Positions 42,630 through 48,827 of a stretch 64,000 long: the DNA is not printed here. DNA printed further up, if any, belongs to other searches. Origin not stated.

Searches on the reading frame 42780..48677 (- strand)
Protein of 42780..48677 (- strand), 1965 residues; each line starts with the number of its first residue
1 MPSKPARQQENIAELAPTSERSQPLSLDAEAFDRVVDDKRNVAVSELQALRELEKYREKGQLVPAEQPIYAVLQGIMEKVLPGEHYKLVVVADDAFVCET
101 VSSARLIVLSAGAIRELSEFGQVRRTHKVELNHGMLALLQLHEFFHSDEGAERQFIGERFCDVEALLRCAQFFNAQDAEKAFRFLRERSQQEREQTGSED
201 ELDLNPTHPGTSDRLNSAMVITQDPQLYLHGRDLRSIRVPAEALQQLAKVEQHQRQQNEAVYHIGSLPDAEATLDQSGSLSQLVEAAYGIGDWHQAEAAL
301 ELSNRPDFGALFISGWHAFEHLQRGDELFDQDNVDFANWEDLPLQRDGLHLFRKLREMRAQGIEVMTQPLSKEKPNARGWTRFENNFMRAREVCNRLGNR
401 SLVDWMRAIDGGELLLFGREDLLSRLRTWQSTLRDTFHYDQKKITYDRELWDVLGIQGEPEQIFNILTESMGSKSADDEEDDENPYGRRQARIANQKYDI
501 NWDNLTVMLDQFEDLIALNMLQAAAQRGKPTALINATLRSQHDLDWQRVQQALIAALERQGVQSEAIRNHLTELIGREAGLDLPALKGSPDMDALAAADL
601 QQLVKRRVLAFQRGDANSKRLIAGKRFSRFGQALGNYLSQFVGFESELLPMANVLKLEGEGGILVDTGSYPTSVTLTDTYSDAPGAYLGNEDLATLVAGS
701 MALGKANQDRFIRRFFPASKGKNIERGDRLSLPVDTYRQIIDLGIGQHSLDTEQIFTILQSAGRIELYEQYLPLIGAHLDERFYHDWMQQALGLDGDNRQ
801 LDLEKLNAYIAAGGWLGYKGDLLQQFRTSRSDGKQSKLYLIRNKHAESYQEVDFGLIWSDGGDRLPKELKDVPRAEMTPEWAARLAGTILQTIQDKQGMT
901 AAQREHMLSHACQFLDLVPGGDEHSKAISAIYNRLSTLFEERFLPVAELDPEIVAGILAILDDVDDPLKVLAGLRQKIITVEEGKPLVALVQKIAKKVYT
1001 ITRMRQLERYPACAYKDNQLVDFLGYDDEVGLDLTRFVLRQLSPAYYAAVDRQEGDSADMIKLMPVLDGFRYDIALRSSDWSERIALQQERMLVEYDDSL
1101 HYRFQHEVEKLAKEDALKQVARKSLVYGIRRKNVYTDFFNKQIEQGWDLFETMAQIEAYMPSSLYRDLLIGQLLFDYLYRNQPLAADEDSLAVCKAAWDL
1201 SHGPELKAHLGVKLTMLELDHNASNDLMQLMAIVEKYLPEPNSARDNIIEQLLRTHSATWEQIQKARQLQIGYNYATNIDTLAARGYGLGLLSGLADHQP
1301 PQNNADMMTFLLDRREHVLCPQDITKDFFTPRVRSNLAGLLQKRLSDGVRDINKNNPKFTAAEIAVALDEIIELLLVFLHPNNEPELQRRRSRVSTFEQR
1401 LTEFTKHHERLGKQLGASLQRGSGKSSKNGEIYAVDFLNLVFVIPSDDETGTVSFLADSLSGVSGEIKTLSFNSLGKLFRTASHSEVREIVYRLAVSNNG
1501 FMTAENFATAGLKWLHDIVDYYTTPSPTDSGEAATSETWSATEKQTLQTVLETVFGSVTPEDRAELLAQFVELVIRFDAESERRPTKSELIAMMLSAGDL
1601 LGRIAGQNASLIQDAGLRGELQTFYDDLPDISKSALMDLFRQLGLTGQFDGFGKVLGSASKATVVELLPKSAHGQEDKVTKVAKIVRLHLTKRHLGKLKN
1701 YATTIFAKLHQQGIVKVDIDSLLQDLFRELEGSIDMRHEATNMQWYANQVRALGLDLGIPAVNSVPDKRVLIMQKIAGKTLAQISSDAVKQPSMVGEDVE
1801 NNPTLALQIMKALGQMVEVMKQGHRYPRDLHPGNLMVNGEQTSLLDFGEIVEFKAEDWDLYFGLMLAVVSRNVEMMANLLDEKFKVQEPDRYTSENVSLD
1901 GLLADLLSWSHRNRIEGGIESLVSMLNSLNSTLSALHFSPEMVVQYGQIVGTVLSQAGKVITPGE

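Call 48: search_protein_families(library=pfam, proteins=[window:42780-48677:-], max_evalue=0.00001)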
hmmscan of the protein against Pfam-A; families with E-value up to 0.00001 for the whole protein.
window:42780-48677:- (1965 aa): 1 family
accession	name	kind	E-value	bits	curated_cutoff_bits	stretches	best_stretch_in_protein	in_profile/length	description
PF03109.22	ABC1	-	1.5e-13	50.9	22.9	1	1682-1878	58-242/244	ABC1 atypical kinase-like domain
